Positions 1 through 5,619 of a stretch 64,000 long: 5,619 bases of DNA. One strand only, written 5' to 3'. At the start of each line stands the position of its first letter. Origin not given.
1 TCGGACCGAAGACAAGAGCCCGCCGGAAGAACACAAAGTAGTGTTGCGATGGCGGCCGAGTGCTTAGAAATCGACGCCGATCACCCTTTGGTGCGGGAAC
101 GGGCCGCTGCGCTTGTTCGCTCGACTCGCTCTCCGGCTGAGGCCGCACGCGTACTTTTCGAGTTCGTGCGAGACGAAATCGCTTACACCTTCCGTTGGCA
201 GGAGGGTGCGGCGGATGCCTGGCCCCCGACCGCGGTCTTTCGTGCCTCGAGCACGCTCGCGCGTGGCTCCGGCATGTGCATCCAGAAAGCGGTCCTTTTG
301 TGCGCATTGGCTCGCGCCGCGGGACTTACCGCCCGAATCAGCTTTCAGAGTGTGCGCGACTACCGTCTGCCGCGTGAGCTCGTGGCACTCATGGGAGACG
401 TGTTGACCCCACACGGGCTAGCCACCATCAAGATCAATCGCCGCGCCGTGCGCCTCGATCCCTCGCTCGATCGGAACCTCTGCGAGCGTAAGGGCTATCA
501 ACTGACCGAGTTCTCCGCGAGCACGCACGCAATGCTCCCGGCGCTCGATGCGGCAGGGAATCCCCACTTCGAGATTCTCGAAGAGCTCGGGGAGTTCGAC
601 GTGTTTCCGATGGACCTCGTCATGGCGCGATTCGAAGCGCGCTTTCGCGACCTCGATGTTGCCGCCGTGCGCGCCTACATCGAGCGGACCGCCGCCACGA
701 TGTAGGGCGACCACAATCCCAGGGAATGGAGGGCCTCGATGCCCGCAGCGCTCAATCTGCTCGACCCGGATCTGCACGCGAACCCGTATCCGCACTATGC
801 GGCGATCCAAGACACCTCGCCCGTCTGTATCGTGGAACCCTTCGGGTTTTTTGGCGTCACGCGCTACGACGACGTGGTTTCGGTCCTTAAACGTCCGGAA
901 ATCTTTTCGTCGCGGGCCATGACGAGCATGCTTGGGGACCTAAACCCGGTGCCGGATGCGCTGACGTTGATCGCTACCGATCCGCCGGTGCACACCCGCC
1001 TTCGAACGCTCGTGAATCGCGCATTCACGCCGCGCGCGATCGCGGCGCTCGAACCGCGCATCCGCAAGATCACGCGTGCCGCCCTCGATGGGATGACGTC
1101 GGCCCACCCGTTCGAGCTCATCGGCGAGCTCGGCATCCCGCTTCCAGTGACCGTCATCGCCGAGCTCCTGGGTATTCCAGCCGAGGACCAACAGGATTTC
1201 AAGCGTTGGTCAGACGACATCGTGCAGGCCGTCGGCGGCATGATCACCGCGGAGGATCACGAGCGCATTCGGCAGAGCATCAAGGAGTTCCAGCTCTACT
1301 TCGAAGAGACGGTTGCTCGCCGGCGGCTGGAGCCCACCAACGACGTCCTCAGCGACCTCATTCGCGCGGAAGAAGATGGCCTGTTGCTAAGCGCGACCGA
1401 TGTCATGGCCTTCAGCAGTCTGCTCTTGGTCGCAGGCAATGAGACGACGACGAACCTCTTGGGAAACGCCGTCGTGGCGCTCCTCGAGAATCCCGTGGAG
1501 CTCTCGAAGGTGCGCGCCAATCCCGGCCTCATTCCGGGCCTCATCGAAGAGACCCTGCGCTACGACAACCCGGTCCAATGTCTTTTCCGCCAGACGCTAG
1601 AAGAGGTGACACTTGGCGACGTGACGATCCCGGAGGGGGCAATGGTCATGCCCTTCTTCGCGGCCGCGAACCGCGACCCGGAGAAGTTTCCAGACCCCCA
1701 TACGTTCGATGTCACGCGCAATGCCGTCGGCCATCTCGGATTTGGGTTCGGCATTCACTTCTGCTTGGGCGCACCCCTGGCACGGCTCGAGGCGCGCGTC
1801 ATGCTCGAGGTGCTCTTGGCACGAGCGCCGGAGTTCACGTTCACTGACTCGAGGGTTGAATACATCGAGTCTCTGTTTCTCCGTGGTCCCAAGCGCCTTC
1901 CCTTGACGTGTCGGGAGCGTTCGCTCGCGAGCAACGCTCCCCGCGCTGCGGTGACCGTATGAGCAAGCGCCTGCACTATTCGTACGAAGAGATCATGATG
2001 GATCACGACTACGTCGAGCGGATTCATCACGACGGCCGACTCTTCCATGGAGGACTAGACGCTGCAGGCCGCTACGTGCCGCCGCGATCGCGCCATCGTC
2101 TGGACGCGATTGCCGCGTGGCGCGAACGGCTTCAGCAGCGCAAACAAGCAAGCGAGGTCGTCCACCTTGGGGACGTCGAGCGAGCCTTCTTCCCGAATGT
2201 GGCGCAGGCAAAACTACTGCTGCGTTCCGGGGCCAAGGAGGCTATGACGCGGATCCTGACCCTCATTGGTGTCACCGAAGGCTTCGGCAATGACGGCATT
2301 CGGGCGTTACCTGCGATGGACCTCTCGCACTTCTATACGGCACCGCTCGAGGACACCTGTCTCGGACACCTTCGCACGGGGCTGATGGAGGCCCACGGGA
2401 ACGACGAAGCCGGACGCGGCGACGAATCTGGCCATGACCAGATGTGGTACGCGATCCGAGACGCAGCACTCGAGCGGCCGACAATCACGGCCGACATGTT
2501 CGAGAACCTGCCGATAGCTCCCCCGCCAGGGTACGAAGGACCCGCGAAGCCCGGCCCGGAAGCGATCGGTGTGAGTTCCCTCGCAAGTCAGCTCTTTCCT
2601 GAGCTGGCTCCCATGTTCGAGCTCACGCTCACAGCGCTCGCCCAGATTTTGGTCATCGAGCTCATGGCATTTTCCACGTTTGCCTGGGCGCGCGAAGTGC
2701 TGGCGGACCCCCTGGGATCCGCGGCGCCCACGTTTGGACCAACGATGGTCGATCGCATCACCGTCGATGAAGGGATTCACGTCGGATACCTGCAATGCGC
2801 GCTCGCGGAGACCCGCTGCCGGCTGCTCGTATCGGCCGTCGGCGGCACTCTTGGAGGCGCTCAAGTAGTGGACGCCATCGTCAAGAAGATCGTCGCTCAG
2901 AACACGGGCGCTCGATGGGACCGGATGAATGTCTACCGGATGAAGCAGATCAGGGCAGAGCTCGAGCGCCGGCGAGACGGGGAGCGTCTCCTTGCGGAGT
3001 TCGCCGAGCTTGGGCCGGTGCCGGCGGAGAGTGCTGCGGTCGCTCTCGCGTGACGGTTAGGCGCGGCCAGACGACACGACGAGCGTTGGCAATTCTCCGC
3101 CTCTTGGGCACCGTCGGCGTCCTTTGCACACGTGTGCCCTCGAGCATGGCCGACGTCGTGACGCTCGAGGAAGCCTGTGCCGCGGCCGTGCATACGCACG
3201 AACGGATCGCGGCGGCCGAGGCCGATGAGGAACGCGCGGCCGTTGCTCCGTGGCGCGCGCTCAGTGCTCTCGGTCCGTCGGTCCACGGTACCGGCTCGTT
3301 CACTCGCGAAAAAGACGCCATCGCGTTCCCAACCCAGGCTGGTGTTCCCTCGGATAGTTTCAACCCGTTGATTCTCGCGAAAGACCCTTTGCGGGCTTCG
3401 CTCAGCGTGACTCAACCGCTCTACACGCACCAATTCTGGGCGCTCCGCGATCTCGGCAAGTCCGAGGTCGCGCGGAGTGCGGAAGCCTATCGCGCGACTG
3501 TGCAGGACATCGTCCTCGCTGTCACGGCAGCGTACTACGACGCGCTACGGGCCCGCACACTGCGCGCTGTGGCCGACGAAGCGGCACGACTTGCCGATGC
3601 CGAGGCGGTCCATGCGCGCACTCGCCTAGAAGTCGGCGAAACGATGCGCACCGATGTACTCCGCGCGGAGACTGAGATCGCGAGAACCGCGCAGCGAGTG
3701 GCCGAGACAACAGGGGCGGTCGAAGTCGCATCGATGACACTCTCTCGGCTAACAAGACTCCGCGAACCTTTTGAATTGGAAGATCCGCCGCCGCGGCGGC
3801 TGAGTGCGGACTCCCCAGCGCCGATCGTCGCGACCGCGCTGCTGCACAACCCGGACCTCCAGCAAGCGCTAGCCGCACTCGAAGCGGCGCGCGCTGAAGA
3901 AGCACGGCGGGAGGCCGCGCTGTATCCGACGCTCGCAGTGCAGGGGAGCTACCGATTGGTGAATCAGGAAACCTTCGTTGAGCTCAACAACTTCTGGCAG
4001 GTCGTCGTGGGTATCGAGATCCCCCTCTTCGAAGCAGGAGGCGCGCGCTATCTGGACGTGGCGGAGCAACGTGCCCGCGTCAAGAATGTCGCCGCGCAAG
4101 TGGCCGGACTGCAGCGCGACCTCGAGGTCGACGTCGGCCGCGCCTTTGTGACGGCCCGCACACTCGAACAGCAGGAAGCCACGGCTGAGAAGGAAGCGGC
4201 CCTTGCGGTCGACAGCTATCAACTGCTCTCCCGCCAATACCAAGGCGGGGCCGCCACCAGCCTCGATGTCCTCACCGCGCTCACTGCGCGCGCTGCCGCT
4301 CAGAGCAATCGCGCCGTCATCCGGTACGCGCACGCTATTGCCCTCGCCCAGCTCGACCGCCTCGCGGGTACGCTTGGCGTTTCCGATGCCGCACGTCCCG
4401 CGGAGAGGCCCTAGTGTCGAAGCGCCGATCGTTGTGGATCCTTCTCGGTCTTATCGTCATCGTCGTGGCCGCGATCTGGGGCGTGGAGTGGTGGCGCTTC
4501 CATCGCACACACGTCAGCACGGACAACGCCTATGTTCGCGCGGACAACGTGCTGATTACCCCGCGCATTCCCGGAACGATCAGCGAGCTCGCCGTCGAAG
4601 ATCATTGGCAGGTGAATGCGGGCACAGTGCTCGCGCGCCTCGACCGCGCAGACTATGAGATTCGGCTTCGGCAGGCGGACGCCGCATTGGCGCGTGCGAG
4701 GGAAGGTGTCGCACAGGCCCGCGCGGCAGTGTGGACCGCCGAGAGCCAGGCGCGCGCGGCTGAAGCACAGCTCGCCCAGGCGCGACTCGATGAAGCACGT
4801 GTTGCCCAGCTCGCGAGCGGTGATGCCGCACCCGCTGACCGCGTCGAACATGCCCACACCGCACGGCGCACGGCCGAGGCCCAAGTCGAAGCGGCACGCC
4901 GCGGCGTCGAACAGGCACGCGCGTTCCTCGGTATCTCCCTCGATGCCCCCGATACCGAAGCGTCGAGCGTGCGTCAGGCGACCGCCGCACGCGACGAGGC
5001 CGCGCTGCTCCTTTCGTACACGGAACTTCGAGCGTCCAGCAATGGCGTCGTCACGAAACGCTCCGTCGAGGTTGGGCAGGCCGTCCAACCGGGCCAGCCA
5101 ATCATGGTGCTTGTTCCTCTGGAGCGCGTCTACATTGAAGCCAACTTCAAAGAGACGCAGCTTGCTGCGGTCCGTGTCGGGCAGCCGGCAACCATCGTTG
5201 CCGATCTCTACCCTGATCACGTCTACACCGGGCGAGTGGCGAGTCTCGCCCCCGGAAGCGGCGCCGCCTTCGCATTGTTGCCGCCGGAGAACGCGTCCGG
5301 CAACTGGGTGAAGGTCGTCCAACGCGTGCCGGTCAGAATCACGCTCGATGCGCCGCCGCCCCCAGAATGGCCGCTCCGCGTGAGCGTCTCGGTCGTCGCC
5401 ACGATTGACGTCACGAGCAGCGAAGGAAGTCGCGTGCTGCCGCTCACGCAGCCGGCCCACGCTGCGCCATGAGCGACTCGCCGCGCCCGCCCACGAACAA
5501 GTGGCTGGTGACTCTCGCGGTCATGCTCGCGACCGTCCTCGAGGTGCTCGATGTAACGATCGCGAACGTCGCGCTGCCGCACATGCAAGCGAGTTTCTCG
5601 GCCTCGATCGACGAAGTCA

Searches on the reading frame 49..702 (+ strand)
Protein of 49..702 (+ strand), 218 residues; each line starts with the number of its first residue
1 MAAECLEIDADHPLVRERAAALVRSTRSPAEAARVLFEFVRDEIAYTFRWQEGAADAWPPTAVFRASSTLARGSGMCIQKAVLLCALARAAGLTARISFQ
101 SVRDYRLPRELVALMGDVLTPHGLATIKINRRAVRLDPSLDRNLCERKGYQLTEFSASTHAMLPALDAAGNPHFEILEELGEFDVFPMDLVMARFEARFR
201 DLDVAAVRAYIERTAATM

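Call 74: search_protein_families(library=pfam, proteins=[window:49-702:+], max_evalue=0.01)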
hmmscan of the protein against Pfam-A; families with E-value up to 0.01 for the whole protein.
window:49-702:+ (218 aa): 1 family
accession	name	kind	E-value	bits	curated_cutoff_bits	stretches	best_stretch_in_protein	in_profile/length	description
PF01841.26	Transglut_core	-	4.9e-11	43.3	23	1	18-106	3-83/108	Transglutaminase-like superfamily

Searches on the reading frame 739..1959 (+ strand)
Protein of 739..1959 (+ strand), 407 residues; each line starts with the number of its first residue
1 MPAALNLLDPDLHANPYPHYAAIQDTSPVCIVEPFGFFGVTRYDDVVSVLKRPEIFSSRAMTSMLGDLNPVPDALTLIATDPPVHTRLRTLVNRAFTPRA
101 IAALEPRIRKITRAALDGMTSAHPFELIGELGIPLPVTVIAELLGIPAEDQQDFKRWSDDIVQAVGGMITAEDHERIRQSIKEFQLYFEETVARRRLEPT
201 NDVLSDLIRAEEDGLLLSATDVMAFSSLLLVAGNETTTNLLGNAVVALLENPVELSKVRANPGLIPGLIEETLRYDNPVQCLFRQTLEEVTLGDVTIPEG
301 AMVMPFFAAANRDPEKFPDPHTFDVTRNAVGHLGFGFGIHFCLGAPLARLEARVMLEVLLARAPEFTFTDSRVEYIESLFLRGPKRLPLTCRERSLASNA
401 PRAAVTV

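Call 77: search_protein_families(library=pfam, proteins=[window:739-1959:+], max_evalue=0.0001)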
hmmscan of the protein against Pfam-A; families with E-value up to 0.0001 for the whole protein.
window:739-1959:+ (407 aa): 1 family
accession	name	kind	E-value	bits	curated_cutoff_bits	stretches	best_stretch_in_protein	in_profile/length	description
PF00067.27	p450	-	1.5e-33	116.7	22.8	2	268-362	327-431/462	Cytochrome P450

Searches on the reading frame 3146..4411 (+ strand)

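Call 77: search_protein_families(library=pfam, proteins=[window:3146-4411:+], max_evalue=0.0001)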
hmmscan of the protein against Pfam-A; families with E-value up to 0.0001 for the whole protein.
window:3146-4411:+ (422 aa): 1 family
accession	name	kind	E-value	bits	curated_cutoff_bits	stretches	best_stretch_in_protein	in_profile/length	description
PF02321.23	OEP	-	6.1e-44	150.5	22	2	227-408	4-187/187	Outer membrane efflux protein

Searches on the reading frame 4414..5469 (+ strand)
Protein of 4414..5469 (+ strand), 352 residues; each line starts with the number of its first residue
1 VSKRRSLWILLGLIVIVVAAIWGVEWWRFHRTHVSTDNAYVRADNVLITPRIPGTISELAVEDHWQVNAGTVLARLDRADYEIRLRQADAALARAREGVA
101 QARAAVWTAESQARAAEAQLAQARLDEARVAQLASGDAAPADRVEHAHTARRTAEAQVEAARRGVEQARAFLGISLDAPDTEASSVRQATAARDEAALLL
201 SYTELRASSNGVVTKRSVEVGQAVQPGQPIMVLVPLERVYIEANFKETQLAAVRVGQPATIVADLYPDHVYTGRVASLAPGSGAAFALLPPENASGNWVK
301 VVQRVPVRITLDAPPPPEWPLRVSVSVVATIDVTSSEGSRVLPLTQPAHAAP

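Call 77: search_protein_families(library=pfam, proteins=[window:4414-5469:+], max_evalue=0.0001)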
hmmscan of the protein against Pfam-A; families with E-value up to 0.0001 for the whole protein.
window:4414-5469:+ (352 aa): 5 families
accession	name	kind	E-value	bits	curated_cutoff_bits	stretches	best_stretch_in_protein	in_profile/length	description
PF16576.10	HlyD_D23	-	3.2e-20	72.8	30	1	201-280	107-186/214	Barrel-sandwich domain of CusB or HlyD membrane-fusion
PF00529.27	CusB_dom_1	-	1.3e-19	70.6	26.5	1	24-333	6-89/89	Cation efflux system protein CusB domain 1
PF13437.12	HlyD_3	-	6.6e-17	62.6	22.2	1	205-314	2-96/106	HlyD family secretion protein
PF13533.13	Biotin_lipoyl_2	-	1.9e-11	43.9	29.8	0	46-77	1-32/32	Biotin-lipoyl like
PF00364.28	Biotin_lipoyl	-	4.8e-05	23.5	22.1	0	203-233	43-73/73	Biotin-requiring enzyme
